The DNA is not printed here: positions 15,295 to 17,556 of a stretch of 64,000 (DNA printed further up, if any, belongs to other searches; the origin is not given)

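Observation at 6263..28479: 22-kb island encoding what looks like a complete, self-regulated extracellular electron-transfer pathway in a Bacteroidota-type genome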

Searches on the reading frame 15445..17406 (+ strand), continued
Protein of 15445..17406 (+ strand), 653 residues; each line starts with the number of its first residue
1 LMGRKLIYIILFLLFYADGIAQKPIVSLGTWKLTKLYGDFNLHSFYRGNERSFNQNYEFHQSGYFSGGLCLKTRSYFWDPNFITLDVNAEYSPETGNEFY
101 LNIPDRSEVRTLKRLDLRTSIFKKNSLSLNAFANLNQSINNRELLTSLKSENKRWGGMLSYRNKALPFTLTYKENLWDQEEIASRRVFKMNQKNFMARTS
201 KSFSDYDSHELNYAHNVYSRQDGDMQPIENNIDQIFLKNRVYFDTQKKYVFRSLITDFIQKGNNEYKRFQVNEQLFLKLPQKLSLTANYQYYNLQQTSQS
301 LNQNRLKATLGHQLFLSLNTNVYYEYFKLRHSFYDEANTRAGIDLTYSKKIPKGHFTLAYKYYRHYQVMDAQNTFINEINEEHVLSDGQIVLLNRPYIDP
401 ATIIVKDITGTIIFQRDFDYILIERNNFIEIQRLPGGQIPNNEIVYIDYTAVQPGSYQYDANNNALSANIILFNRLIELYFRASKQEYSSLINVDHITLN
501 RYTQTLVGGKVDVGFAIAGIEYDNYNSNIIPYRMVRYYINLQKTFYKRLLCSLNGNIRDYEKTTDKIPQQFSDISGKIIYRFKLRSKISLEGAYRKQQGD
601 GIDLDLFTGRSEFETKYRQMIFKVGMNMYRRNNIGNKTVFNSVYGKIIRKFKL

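Call 45: list_cluster_members(proteins=[P0001, P0155, P0043, P0010, P0036, P0133, P0176, P0209, P0165, P0029])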
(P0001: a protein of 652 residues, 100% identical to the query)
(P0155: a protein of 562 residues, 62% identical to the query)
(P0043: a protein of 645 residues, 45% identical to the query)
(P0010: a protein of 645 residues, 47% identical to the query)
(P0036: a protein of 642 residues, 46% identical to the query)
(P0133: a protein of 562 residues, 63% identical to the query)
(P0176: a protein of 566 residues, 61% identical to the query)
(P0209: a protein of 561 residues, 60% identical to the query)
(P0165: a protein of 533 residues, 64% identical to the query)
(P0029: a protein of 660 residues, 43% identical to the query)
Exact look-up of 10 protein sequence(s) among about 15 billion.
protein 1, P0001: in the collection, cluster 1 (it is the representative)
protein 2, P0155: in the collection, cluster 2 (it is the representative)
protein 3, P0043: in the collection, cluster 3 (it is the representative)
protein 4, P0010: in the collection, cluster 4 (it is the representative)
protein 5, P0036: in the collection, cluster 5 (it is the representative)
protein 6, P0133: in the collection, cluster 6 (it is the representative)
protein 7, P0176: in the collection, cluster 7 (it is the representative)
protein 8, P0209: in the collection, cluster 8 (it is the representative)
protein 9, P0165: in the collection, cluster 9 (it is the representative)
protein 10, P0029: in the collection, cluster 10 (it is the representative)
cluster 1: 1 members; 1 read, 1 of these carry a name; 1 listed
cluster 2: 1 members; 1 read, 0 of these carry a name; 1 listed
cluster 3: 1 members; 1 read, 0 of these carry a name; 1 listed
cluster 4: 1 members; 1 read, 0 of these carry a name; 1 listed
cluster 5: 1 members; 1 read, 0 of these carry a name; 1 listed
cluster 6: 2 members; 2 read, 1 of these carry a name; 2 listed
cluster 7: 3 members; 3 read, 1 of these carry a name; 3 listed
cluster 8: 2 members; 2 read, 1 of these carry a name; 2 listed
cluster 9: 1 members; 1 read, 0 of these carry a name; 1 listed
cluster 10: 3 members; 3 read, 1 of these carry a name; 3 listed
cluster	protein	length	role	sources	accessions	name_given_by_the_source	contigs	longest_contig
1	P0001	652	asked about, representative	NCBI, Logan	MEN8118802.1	MAG: hypothetical protein ABFS35_00555 [Bacteroidota bacterium]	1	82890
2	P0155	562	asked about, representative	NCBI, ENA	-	-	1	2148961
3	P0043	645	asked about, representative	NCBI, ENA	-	-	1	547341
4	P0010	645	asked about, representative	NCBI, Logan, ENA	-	-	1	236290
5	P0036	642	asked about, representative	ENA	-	-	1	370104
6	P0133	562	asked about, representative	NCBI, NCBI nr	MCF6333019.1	MAG: hypothetical protein L3J11_07020 [Draconibacterium sp.] | hypothetical protein [Draconibacterium sp.]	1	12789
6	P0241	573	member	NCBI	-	-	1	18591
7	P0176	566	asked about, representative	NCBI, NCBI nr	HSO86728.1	MAG TPA: cytochrome c3 family protein [Draconibacterium sp.] | cytochrome c3 family protein [Draconibacterium sp.]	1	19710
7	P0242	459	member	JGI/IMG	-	-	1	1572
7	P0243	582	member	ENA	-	-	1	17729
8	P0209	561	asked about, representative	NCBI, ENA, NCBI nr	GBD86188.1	cytochrome c nitrite reductase pentaheme subunit [bacterium BMS3Abin03]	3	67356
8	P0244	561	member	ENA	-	-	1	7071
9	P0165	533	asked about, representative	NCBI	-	-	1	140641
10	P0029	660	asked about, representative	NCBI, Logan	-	-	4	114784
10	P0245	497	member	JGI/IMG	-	hypothetical protein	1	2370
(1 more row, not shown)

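Call 46: search_protein_representatives(alignment_id=A1)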
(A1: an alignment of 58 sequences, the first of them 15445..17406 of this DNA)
Query: 58 sequences, 649 profile positions. Proteins with E-value up to 0.001 (for the whole library): 2022; up to 1e-10: 1521; up to 1e-30: 551. The best 150 are listed.
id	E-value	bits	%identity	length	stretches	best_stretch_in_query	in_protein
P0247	0.0e+00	1046.8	-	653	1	3-649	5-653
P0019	1.5e-266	902.4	-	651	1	2-649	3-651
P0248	5.0e-256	867.7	-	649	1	5-649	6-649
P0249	1.8e-251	852.6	-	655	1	3-649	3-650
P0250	1.3e-245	833.3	-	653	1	5-649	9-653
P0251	4.3e-241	818.4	-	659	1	14-649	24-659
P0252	1.7e-238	809.8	-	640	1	11-649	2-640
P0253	1.7e-237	806.5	-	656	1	3-649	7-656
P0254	3.1e-232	789.1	-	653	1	3-649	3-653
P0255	2.1e-228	776.5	-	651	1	2-649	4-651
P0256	1.1e-220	751.0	-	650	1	2-649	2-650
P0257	1.8e-219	746.9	-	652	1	2-649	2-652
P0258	1.4e-217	740.7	-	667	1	20-649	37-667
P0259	2.2e-217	740.1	-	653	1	4-649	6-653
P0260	1.7e-216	737.1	-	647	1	6-649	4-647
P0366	4.7e-116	405.2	-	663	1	10-643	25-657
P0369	5.8e-111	388.4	-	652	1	2-649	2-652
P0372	5.9e-108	378.5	-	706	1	3-649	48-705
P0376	3.6e-104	366.0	-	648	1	13-649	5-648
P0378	8.5e-103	361.4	-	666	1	5-649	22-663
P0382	1.7e-99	350.5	-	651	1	3-649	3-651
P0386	3.8e-93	329.6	-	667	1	5-648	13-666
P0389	1.1e-90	321.4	-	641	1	55-649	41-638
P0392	2.4e-84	300.5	-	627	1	28-649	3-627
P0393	1.0e-81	291.8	-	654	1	5-649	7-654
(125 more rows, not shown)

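Call 47: list_cluster_members(proteins=[P0393, P0392, P0389, P0386, P0382, P0378, P0376, P0372, P0369, P0366])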
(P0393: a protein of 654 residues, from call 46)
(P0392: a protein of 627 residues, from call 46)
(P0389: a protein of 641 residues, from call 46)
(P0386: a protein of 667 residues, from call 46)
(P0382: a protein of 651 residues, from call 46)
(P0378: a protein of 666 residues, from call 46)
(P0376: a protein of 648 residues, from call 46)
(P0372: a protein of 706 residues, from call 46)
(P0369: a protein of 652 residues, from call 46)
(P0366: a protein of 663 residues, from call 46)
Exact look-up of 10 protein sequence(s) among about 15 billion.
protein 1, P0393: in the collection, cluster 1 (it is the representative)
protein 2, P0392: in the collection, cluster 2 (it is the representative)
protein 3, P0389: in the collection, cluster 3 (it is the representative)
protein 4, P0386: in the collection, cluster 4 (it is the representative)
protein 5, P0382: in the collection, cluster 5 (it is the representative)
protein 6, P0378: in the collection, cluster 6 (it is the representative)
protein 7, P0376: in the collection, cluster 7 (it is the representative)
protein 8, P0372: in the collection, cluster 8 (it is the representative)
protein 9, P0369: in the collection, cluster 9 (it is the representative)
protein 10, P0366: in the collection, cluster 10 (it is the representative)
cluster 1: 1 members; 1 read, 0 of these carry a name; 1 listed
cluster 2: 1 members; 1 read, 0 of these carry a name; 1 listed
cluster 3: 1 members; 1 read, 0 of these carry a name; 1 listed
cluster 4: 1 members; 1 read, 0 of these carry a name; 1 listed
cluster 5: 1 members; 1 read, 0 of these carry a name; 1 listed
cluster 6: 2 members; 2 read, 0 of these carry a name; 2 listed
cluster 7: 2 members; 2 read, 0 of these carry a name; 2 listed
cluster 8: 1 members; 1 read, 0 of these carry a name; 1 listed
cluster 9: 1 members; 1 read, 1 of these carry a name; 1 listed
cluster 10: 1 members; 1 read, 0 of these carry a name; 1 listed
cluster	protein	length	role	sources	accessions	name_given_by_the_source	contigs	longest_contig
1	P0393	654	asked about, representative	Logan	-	-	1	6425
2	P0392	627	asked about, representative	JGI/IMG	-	-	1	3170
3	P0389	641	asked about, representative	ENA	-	-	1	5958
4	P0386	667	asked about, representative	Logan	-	-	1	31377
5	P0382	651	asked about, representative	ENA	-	-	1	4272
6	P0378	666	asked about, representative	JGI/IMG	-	-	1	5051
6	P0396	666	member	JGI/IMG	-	-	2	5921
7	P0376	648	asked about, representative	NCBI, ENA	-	-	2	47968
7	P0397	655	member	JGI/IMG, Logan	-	-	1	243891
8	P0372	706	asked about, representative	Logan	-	-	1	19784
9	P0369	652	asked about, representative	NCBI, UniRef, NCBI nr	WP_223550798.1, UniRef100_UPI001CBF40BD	hypothetical protein [Aestuariivivens sp. NBU2969] | hypothetical protein n=1 Tax=Aestuariivivens sp. NBU2969 TaxID=2873267 RepID=UPI001CBF40BD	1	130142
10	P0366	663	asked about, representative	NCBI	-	-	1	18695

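Call 48: find_encoding_contigs(protein=P0369, flank=10000, max_places=2)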
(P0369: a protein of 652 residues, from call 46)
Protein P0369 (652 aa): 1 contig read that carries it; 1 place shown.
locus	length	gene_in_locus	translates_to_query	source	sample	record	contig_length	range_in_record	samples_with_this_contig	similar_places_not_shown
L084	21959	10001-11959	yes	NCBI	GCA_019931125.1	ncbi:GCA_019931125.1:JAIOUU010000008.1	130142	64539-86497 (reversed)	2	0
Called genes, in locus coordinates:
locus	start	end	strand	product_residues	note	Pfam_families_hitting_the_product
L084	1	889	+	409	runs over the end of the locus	PF05201:GlutR_N, PF01488:Shikimate_DH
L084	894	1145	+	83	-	-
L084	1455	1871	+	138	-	PF13442:Cytochrome_CBB3, PF00034:Cytochrom_C (weak)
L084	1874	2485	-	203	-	-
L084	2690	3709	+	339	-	PF08450:SGL (faint), PF25021:TEN_NHL (faint), PF17170:DUF5128, PF01436:NHL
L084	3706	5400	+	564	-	PF13435:Cytochrome_C554 (faint), PF14522:Cytochrome_C7 (faint), PF14537:Cytochrom_c3_2 (faint), PF09699:Paired_CXXCH_1 (weak), PF22113:Mtrc-MtrF_II-IV_dom (weak)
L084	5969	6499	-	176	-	-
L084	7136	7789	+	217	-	PF03264:Cytochrom_NNT (faint), PF22113:Mtrc-MtrF_II-IV_dom (weak), PF14537:Cytochrom_c3_2 (faint), PF14522:Cytochrome_C7 (faint), PF09699:Paired_CXXCH_1 (weak)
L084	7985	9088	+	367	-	PF01436:NHL (faint), PF17170:DUF5128 (weak)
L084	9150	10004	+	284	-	PF02085:Cytochrom_CIII (faint), PF14522:Cytochrome_C7 (faint), PF09699:Paired_CXXCH_1 (weak), PF14537:Cytochrom_c3_2 (faint), PF22113:Mtrc-MtrF_II-IV_dom (faint), PF09699:Paired_CXXCH_1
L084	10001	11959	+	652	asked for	-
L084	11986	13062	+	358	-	PF14522:Cytochrome_C7 (faint), PF14537:Cytochrom_c3_2 (faint), PF09699:Paired_CXXCH_1, PF22113:Mtrc-MtrF_II-IV_dom (weak), PF09699:Paired_CXXCH_1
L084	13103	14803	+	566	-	PF07695:7TMR-DISM_7TM (weak)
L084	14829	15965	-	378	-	PF01041:DegT_DnrJ_EryC1, PF00155:Aminotran_1_2 (weak), PF00266:Aminotran_5 (weak)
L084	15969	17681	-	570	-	-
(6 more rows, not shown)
